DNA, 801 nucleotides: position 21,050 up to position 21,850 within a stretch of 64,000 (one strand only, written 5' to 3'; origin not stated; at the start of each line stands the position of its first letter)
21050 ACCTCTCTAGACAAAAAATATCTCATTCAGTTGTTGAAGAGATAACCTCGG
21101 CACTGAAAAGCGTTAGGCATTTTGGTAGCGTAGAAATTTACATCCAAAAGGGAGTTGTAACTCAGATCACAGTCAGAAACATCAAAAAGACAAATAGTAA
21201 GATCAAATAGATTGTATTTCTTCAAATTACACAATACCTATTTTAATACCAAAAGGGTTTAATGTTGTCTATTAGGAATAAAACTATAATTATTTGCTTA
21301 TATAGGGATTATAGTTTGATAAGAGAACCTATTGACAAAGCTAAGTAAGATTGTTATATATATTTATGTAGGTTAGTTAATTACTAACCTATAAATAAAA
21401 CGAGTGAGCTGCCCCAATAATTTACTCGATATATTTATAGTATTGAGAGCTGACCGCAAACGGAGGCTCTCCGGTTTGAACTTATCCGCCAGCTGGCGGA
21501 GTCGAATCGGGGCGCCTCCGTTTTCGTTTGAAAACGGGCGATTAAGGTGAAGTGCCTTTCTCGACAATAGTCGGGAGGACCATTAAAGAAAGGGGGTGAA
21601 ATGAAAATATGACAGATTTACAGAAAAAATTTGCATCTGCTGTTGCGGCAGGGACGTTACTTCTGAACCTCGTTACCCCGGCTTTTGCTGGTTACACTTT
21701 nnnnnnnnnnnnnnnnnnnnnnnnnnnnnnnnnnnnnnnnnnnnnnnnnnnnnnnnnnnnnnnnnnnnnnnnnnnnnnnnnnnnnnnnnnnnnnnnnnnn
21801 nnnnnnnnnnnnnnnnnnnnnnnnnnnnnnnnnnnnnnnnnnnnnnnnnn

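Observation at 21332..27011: Leader-controlled operon: three paralogous acidic Cys-pair repeat surface proteins followed by a sortase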

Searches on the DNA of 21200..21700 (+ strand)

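Call 8: search_rna_families(source=window, start=21200, end=21700, threshold=evalue, max_evalue=10, show_alignments=3)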
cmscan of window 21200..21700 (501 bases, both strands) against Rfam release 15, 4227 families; matches with E-value up to 10: 2.
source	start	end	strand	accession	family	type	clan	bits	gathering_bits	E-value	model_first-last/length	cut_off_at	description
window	21206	21282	-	RF03100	RAGATH-27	Gene; sRNA;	-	23.4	76.1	0.69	1-86/86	no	RAGATH-27 RNA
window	21279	21355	-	RF02701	PsrR1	Gene; sRNA;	-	14.6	42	4.8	1-79/79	no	Photosynthesis regulatory RNA1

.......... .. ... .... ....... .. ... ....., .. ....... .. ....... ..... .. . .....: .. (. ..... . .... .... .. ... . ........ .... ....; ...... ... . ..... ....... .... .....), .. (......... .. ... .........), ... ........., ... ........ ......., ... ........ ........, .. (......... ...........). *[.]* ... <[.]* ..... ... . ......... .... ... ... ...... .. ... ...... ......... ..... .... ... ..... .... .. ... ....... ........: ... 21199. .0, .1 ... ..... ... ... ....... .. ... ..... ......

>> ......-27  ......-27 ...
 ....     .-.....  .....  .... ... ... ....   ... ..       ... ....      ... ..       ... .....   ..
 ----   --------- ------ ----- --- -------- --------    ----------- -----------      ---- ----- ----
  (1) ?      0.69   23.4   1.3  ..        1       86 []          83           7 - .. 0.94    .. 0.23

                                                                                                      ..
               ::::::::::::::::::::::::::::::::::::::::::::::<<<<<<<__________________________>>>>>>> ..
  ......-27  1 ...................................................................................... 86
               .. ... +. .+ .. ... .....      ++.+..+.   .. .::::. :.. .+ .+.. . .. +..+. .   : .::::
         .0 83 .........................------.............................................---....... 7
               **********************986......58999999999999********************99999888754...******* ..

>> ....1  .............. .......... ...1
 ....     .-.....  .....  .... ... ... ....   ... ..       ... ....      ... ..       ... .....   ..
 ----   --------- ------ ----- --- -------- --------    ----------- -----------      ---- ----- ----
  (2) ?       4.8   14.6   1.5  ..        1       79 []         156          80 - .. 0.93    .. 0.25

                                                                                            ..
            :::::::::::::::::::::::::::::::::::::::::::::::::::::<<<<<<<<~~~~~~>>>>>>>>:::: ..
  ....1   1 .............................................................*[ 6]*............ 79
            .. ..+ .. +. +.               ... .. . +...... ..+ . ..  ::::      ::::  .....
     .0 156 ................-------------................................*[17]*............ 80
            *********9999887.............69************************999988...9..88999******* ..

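Call 60: build_rna_model(alignment_id=A4, structure=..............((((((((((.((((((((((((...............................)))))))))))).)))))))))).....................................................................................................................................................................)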
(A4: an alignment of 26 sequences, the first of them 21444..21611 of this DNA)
Model R1 built from alignment A4 (26 sequences, 256 columns); structure: as given.
model positions 161; base pairs 22; branch points 0; effective number of sequences 4.55; information 0.59 bits per position. Calibrated on 0.2 Mb of random sequence (short: E-values are rough).
structure used (alignment columns):
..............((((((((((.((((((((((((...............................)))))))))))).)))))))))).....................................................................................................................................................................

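Call 62: search_with_rna_model(model_id=R1, sources=[window, L001, L003, L004, L005, L006, L007, L008, L009, L010, L011, L013, L014, L015, L016, L017, L018, L019, L020, L021, L022, L023, L024, L025, L026, L027, L028, L029, L030, L031, L032, L033, L034, L035, L036, L037, L038, L039, L040, L041, L042, L043, L044, L045, L046, L047, L048, L049, L050, L051, L052, L053, L054, L055, L056, L057, L058, L059, L060, L061, L062, L063, L064, L065, L067, L068, L069, L070, L071, L072, L073, L074, L075, L076, L077, L078, L079, L080, L081, L082, L083, L084, L085, L086, L087], max_evalue=0.01, make_alignment=true)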
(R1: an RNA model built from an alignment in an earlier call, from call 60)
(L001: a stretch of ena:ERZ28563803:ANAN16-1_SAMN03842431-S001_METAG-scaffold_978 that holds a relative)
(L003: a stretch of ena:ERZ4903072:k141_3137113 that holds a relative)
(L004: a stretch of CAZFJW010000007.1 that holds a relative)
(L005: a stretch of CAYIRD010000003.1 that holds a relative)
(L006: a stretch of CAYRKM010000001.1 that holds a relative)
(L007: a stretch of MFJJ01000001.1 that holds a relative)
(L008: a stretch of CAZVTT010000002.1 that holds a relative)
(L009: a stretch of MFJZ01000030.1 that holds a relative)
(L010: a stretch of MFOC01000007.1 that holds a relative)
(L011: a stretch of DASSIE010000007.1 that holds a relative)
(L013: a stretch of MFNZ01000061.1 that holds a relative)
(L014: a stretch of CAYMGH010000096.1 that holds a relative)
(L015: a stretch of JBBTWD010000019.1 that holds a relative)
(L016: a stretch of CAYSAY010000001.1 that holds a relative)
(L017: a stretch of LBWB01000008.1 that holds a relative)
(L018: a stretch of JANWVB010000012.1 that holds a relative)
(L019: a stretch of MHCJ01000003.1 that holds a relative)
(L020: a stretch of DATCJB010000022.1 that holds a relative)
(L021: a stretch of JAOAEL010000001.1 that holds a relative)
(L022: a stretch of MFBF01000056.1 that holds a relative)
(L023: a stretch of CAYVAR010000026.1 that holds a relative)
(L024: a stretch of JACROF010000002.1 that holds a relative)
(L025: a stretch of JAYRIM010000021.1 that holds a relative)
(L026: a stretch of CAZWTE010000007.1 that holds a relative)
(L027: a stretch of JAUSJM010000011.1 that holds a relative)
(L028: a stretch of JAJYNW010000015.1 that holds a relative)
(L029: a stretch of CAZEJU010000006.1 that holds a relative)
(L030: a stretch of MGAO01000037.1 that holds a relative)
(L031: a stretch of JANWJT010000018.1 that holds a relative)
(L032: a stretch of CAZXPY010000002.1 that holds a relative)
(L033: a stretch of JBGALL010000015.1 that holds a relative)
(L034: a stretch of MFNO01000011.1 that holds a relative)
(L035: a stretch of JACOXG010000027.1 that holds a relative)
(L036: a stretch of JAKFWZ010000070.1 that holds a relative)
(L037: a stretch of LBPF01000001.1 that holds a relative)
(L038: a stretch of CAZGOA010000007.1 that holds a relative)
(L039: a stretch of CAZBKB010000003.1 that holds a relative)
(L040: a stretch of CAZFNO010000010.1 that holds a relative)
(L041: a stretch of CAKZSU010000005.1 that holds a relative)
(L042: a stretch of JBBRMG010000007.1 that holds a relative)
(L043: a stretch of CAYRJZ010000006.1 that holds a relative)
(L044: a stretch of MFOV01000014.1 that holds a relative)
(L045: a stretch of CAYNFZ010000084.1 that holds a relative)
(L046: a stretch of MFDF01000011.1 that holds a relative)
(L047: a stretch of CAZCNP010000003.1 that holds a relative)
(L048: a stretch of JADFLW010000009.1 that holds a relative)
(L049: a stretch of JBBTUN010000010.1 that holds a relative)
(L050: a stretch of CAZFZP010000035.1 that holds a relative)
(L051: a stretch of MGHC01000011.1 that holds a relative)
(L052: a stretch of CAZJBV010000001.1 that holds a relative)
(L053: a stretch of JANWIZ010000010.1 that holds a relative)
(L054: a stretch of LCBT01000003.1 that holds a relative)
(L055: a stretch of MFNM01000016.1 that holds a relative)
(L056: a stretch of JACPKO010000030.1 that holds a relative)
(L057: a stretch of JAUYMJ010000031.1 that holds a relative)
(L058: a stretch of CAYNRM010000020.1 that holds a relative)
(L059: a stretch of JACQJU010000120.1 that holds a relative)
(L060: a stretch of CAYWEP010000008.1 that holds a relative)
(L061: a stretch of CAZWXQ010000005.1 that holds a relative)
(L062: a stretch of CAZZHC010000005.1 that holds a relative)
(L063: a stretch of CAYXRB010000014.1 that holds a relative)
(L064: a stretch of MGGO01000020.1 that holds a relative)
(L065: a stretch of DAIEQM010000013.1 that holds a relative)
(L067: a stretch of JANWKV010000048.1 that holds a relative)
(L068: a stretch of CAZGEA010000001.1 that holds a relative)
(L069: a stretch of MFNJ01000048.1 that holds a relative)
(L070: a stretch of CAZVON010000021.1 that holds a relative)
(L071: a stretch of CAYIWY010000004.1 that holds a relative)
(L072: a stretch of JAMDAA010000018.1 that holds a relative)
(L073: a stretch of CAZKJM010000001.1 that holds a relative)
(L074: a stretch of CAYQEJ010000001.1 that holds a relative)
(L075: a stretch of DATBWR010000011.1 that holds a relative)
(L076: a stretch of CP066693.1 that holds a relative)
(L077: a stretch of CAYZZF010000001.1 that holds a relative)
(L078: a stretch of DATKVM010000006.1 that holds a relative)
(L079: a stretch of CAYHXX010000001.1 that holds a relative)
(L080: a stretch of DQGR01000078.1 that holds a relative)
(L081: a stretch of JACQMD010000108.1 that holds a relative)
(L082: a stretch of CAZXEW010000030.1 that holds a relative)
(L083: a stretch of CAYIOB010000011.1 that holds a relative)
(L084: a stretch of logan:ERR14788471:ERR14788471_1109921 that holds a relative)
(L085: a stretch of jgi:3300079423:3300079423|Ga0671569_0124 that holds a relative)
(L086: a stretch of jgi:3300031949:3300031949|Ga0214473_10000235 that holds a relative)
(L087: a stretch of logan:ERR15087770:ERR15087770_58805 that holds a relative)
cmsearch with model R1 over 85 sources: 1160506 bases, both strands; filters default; matches with E-value up to 0.01: 112.
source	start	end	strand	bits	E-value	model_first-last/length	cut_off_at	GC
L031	6835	7003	+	130.8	2.2e-21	1-161/161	no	0.42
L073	6835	7005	+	128.6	5.5e-21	1-161/161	no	0.4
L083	6831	7003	+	126.2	1.5e-20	1-161/161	no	0.42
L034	1566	1722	+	122.5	7e-20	1-161/161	no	0.43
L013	5740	5897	+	121.9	8.9e-20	1-161/161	no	0.46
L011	6832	7003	+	121.1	1.3e-19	1-161/161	no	0.43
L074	6855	7003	+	120.9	1.4e-19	1-161/161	no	0.47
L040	6839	7002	+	120.8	1.5e-19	1-161/161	no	0.43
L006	6836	7003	+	120.3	1.8e-19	1-161/161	no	0.42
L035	6173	6331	+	116.4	9.3e-19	1-161/161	no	0.44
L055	5673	5840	+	115.5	1.4e-18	1-161/161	no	0.43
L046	6837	7005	+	113.8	2.8e-18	1-161/161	no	0.44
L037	6850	7002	+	113.3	3.5e-18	1-161/161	no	0.42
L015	6841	7003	+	111.7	6.6e-18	1-161/161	no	0.43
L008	6820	7001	+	111.4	7.4e-18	1-161/161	no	0.45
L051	6832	7001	+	109.6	1.6e-17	1-161/161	no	0.45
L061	3933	4091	+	109.1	2e-17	1-161/161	no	0.45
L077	6816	7003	+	109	2.1e-17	1-161/161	no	0.49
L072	6802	7003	+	107.6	3.7e-17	1-161/161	no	0.42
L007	6806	6996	+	106.7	5.5e-17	1-161/161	no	0.51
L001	6799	7003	+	106.2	6.7e-17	1-161/161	no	0.46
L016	6847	7002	+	106.1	7.1e-17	1-161/161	no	0.38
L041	6817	7006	+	105.5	9.3e-17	1-161/161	no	0.39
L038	6823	7000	+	105.2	1e-16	1-161/161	no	0.42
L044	6820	7000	+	103.7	1.9e-16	1-161/161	no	0.49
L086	5803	6003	+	100.8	6.6e-16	1-161/161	no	0.45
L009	2619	2841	+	100.7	6.8e-16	1-161/161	no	0.5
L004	4595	4772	+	99.9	9.6e-16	1-161/161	no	0.4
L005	6828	7002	+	99.9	9.7e-16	1-161/161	no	0.49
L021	6783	6997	+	99.2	1.3e-15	1-161/161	no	0.41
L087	3618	3801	+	98.8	1.5e-15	1-161/161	no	0.48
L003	6824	7003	+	98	2.2e-15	1-161/161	no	0.51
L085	1093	1303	+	97.6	2.5e-15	1-161/161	no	0.4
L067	1541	1695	+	97.2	3e-15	1-161/161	no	0.44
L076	6804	6993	+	96.1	4.9e-15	1-161/161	no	0.39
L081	3314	3493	+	95.8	5.4e-15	1-161/161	no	0.46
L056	6826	6997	+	95.4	6.4e-15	1-161/161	no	0.48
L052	6779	6998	+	95.2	7.1e-15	1-161/161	no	0.49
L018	6787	6997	+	94.9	7.9e-15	1-161/161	no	0.45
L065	2437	2614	+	90.6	4.9e-14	1-161/161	no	0.35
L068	6822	6996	+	88.4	1.3e-13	1-161/161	no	0.37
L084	5751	6003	+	87.2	2e-13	1-161/161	no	0.51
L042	6834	7000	+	86.8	2.4e-13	1-161/161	no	0.39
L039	6750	6930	+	84.6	6e-13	1-161/161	no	0.41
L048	2075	2204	+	84.2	7.3e-13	1-161/161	no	0.45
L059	1067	1206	+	83.9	8.2e-13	1-161/161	no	0.44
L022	6807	6940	+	82.5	1.5e-12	1-161/161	no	0.37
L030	6780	6992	+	82.2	1.7e-12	1-161/161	no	0.45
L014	2048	2198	+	80.1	4.1e-12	1-161/161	no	0.38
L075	6827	7003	+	75.2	3.3e-11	1-161/161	no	0.35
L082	6815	6984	+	74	5.4e-11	1-161/161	no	0.44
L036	6786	6997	+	73.9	5.6e-11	1-161/161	no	0.4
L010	6854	7003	+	73.8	5.7e-11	1-161/161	no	0.48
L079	6828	7003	+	73.7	6e-11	1-161/161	no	0.35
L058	6751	6999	+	71.8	1.3e-10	1-161/161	no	0.42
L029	6843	7003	+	71.2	1.7e-10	1-161/161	no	0.41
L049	6892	7003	+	70.9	1.9e-10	1-161/161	no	0.35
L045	4369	4493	+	70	2.9e-10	1-161/161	no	0.46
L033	6751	7001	+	69.4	3.7e-10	1-161/161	no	0.43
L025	6853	6999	+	68.2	6.1e-10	15-159/161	no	0.44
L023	6748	7001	+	66.8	1.1e-09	1-161/161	no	0.51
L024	6847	7003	+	64.7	2.7e-09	1-161/161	no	0.41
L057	6762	6991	+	63.4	4.7e-09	1-161/161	no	0.45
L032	4681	4892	+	60.7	1.4e-08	1-161/161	no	0.34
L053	4036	4217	+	60.7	1.5e-08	1-161/161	no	0.32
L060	6846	7002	+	58.9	3.1e-08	1-161/161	no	0.39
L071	4898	5085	+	57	6.9e-08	1-161/161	no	0.31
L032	2670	2849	+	54.6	1.9e-07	1-161/161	no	0.36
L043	6845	7002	+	54.1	2.3e-07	1-161/161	no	0.41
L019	6774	7002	+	52.5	4.5e-07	1-161/161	no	0.51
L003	12354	12529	-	52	5.6e-07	1-161/161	no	0.38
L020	6818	7002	+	49.5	1.6e-06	1-161/161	no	0.34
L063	6884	7031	+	46.5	5.7e-06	1-161/161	no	0.43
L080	6667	6811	+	44.7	1.3e-05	1-161/161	no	0.31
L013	5754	5801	-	38.7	0.00015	15-65/161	no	0.46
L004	4609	4662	-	37.8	0.00023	15-65/161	no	0.44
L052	6793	6850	-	37.3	0.00028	15-65/161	no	0.41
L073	6849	6898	-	36.6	0.00038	15-65/161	no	0.44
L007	6820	6868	-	35.8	0.00051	15-65/161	no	0.51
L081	3329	3379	-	35.7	0.00054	16-64/161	no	0.49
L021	6797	6851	-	35.3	0.00064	15-65/161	no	0.44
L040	6853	6903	-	35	0.00074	15-65/161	no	0.47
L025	6626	6789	+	34.5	0.00091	1-161/161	no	0.31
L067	1555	1602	-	34.5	0.00092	15-65/161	no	0.4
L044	6834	6884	-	33.9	0.0012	15-65/161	no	0.51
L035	6187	6236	-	33.3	0.0015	15-65/161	no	0.42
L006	6850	6899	-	33.1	0.0016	15-65/161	no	0.44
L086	5817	5866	-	33.1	0.0017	15-65/161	no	0.52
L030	6794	6847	-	32.9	0.0017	15-65/161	no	0.43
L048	2089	2138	-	32.9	0.0018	15-65/161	no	0.48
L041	6833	6895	-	32.6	0.0021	17-63/161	no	0.37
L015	6855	6903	-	32.3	0.0023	15-65/161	no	0.47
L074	6869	6916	-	32.2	0.0024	15-65/161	no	0.46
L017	6884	7000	+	32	0.0026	1-161/161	no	0.46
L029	6642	6801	+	31.7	0.0029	1-161/161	no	0.37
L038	6839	6885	-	31.7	0.003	17-63/161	no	0.51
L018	6801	6854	-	31.6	0.0031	15-65/161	no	0.5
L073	14568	14701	-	31.4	0.0033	1-161/161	no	0.32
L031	6849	6908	-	31.4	0.0034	15-65/161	no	0.43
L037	12601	12731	-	31.1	0.0038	1-161/161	no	0.29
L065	2451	2512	-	30.8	0.0043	15-65/161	no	0.37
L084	5765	5814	-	30.6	0.0046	15-65/161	no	0.52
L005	6842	6891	-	30.3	0.0052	15-65/161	no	0.48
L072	6816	6874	-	29.9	0.0063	15-65/161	no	0.46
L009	2633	2714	-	29.8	0.0065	15-65/161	no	0.49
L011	6846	6894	-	29.7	0.0068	15-65/161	no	0.49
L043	6660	6797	+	29.5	0.0073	1-161/161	no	0.36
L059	1083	1130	-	29.3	0.0081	17-63/161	no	0.5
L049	6906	6955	-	29.1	0.0087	15-65/161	no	0.36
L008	6835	6888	-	28.9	0.0096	16-64/161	no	0.54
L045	4383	4435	-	28.8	0.0099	15-65/161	no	0.47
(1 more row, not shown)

Alignment A6: 112 matches aligned to the model, 431 columns, each read 5' to 3' on its own strand. Consensus structure (alignment columns), stored with it:
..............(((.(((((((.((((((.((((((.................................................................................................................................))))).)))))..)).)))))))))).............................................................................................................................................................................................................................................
